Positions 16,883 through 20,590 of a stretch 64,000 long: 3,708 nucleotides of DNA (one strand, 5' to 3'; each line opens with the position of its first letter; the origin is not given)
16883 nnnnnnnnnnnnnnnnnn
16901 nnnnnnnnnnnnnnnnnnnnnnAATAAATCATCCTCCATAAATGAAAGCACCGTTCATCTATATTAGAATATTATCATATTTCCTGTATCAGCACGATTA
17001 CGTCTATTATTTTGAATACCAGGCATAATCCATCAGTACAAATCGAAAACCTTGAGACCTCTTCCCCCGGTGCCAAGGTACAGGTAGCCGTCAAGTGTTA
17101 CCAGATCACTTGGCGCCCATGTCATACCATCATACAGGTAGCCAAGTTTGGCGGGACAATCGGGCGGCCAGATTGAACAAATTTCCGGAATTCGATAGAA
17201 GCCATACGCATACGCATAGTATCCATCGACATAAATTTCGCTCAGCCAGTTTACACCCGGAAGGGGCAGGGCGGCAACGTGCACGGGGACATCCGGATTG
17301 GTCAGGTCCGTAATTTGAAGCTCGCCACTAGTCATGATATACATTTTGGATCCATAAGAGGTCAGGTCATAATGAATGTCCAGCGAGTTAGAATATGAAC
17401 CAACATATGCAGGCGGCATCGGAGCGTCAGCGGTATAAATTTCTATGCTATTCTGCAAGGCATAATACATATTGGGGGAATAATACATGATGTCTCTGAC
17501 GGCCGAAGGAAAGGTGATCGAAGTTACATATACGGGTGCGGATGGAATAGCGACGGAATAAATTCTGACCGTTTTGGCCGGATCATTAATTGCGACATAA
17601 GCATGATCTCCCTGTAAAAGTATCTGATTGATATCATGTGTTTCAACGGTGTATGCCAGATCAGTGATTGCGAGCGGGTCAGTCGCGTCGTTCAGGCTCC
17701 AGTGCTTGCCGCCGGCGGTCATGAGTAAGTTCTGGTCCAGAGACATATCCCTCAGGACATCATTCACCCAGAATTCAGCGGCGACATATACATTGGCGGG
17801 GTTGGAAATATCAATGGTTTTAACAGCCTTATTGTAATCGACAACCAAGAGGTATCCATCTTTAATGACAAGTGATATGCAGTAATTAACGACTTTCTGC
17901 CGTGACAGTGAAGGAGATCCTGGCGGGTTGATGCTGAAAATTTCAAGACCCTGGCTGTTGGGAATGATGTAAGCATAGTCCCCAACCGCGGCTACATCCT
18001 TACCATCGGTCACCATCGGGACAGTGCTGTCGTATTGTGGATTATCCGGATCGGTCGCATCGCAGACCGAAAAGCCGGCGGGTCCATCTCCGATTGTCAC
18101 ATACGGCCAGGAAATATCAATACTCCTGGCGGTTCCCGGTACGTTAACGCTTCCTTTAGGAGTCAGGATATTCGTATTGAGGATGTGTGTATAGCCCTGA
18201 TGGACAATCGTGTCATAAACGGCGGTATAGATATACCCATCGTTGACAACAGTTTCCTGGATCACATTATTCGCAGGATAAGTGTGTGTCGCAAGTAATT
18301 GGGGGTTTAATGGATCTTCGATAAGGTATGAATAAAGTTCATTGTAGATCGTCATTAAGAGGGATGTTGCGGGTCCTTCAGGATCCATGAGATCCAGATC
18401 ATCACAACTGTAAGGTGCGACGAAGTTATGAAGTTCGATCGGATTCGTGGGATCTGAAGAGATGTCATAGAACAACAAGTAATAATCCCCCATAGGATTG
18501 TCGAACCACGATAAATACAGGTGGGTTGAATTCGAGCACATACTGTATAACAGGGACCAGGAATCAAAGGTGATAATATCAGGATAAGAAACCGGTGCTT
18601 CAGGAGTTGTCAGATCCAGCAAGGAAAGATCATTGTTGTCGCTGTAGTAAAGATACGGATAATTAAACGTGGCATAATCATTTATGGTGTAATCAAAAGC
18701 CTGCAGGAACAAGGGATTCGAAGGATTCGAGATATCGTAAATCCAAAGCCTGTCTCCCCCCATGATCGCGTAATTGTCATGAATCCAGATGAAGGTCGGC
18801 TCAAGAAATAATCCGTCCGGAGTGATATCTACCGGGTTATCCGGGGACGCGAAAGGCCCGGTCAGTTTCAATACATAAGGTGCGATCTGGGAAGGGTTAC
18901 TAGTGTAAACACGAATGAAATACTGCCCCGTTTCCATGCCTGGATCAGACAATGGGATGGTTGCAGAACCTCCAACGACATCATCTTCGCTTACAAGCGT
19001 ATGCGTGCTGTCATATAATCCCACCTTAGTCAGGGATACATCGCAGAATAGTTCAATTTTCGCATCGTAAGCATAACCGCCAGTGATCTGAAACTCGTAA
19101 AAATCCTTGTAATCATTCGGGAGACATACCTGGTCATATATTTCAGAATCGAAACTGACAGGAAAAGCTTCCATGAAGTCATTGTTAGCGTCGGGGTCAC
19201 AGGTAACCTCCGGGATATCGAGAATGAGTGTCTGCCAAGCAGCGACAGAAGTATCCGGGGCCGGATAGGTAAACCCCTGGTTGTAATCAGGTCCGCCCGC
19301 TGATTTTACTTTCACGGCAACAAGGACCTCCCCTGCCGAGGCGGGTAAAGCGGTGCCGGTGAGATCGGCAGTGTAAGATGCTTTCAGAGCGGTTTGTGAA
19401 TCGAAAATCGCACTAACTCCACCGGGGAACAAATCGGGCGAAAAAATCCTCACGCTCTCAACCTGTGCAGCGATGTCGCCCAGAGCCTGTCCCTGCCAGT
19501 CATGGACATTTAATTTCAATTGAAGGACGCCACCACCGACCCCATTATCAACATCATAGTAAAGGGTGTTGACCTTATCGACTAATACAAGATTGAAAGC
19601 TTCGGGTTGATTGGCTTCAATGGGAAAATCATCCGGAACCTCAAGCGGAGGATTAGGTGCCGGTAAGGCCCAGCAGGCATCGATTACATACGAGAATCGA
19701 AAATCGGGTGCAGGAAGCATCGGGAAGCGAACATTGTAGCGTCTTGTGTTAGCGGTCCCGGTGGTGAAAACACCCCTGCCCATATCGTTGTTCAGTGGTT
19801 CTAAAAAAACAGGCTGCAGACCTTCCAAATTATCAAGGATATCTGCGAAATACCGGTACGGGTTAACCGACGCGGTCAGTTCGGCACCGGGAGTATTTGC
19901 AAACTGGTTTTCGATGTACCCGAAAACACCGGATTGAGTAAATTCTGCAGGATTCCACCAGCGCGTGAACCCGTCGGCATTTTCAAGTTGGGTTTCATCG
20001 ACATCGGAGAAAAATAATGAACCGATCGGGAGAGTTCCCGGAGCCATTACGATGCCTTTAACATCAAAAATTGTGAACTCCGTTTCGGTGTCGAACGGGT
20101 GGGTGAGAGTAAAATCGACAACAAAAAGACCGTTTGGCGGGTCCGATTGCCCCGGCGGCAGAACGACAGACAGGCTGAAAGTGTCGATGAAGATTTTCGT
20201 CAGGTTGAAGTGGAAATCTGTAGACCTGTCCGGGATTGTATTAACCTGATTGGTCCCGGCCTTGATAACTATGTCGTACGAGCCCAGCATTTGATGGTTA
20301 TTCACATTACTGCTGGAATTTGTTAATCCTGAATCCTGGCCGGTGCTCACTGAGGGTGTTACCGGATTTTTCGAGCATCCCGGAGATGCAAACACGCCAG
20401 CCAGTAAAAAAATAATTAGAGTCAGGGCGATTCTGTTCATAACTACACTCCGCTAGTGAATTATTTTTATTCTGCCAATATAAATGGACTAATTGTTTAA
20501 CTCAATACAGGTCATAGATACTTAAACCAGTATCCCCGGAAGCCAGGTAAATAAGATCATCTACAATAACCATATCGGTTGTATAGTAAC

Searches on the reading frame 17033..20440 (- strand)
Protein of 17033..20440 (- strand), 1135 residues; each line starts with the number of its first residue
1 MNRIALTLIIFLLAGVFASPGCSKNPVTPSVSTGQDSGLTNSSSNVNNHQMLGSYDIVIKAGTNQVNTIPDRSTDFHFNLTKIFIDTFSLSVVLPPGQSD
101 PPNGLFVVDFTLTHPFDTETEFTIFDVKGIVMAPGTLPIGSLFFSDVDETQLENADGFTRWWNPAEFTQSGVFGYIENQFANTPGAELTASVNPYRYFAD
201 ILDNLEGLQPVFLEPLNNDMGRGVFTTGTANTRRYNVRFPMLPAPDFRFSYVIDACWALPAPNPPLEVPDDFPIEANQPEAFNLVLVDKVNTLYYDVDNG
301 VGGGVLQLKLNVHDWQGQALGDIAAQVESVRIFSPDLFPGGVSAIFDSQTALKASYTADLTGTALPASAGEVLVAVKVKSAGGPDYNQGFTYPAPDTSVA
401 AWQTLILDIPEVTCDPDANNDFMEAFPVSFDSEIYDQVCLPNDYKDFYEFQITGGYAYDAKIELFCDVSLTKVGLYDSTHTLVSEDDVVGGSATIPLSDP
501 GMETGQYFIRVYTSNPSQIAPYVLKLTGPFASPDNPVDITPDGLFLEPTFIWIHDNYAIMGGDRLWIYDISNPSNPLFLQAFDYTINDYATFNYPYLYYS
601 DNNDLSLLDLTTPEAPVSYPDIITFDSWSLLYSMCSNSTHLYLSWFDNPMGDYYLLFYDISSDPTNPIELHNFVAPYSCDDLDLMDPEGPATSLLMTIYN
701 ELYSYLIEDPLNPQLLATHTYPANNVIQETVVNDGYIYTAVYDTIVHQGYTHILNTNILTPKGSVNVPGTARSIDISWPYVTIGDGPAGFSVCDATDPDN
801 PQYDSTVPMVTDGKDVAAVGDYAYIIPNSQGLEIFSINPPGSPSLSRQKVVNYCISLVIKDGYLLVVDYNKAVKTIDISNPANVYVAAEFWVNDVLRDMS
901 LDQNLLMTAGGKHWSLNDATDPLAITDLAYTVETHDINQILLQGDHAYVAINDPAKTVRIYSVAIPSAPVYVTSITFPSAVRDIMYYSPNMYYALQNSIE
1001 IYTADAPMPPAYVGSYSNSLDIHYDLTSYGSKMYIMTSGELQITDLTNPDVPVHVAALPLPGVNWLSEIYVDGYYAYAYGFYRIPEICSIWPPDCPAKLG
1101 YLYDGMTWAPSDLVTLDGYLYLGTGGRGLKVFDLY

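Call 3: search_protein_families(library=pfam, proteins=[window:17033-20440:-], max_evalue=0.01)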
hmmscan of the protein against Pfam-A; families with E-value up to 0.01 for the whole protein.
window:17033-20440:- (1135 aa): 1 family
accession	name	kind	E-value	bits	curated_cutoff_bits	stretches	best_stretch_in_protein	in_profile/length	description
PF08309.17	LVIVD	-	5.6e-07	29.2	20.2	1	551-579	7-37/42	LVIVD repeat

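Call 4: search_protein_families(library=ncbifam, proteins=[window:17033-20440:-], max_evalue=0.01)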
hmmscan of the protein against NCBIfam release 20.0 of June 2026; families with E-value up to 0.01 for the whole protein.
window:17033-20440:- (1135 aa): 0 families

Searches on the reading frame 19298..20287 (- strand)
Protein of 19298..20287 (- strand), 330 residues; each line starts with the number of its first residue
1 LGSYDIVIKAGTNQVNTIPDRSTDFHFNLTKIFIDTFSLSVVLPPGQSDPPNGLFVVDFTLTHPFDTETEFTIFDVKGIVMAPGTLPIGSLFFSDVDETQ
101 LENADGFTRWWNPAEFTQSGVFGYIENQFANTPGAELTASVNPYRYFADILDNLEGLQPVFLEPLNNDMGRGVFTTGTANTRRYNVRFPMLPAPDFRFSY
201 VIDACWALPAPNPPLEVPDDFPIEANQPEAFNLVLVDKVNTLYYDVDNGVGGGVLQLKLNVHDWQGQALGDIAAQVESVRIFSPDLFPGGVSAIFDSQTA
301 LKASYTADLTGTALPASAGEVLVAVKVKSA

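Call 43: find_related_loci(query=A4, collection=metagenome_contigs, flank=10000)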
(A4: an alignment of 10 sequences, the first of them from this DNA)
Query A4 (330 aa) in metagenome_contigs; peptide patterns used: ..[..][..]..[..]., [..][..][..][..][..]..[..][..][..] (x = any residue, [..] = any of these).
600 stretches matched a pattern (row limit reached: there are more); 529 encode a relative of the query (tblastn E <= 1e-3); the best 80 are kept; 76 distinct loci.
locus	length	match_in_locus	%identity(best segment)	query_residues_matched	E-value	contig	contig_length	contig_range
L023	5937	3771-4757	54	1-329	4e-121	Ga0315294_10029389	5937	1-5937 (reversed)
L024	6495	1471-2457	55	1-330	8e-120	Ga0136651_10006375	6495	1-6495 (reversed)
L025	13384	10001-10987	53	1-329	6e-119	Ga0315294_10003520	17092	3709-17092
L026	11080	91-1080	54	1-330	1e-118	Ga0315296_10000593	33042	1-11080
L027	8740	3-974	54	6-329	6e-119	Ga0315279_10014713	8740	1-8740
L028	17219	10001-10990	51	1-330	6e-116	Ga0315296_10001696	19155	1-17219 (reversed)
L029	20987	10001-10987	53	1-329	5e-116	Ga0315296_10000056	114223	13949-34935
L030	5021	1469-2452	54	1-330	6e-116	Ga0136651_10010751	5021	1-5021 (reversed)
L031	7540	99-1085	53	1-329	4e-115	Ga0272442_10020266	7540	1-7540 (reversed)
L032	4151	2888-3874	52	1-330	3e-116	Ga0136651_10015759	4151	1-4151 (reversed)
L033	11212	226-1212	54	1-329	8e-121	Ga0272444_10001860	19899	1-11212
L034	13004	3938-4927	52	1-330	2e-114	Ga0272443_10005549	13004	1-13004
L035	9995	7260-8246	52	1-329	2e-114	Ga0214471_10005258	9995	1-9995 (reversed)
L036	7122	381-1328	53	14-330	1e-113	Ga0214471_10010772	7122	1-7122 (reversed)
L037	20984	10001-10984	53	1-329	4e-113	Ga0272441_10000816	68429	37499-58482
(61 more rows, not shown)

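Call 56: find_homologous_proteins(query=window:19298-20287:-)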
Query seq(330 aa) (330 aa): 12 proteins with E <= 0.001 among 2494 candidates.
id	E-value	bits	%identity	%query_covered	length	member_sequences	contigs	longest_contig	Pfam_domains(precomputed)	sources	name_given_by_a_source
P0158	8.6e-126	438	61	94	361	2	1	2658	-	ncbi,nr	ncbi:hypothetical protein KAU08_02110, partial [bacterium]|nr:hypothetical protein [bacterium]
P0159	1.1e-111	391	52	100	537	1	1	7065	-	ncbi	-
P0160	3.0e-111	390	53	99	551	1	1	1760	-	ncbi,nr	ncbi:MAG TPA: hypothetical protein ENN67_04860, partial [Firmicutes bacterium]|nr:hypothetical prote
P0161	2.7e-105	370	51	100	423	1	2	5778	-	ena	-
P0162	7.0e-105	369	61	79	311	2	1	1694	-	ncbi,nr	ncbi:hypothetical protein KAU08_08370, partial [bacterium]|nr:hypothetical protein [bacterium]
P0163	1.6e-90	322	45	99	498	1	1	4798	-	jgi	jgi:hypothetical protein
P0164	1.4e-67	246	49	69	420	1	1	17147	-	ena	-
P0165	7.7e-55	205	60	46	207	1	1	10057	-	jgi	jgi:hypothetical protein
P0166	3.0e-51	193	64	42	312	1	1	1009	-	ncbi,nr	ncbi:hypothetical protein KAU08_05210, partial [bacterium]|nr:hypothetical protein [bacterium]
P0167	5.8e-40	156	48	42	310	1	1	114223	-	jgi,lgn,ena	-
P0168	1.4e-34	138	33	99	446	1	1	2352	-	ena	-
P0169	4.8e-24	103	48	32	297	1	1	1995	-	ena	-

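Call 61: predict_structure(alignment_id=A5)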
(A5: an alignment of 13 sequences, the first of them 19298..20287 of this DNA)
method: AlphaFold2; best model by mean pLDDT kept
length: 330 residues; sequences in the alignment: 13
mean_pLDDT: 52.9   pTM: 0.39
mean pLDDT of the five models: 52.9, 48.5, 47.5, 47.4, 44.2
residues with pLDDT >= 90: 6; 70-90: 69; 50-70: 99; < 50: 156
segments of 3 or more residues with pLDDT < 50: 21-35, 70-93, 103-173, 190-193, 197-233
pLDDT, mean of each block of 10 residues (from residue 1): 54 61 30 52 72 67 58 42 40 52 42 28 29 31 30 35 39 55 58 47 38 30 33 52 70 79 56 78 75 87 85 74 66
secondary structure, 60 per line:
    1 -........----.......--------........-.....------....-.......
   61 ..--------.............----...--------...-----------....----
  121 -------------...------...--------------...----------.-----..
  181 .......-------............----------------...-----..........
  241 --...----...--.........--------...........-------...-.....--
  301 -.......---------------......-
elements in order: E2-9 E14-20 H29-36 E38-42 E54-62 E71-83 E88-90 E99-101 H113-116 E179-187 E195-206 E231-240 E243-245 E250-252 E255-263 H272-275 E276-282 E290-292 E294-298 E302-308 E324-329
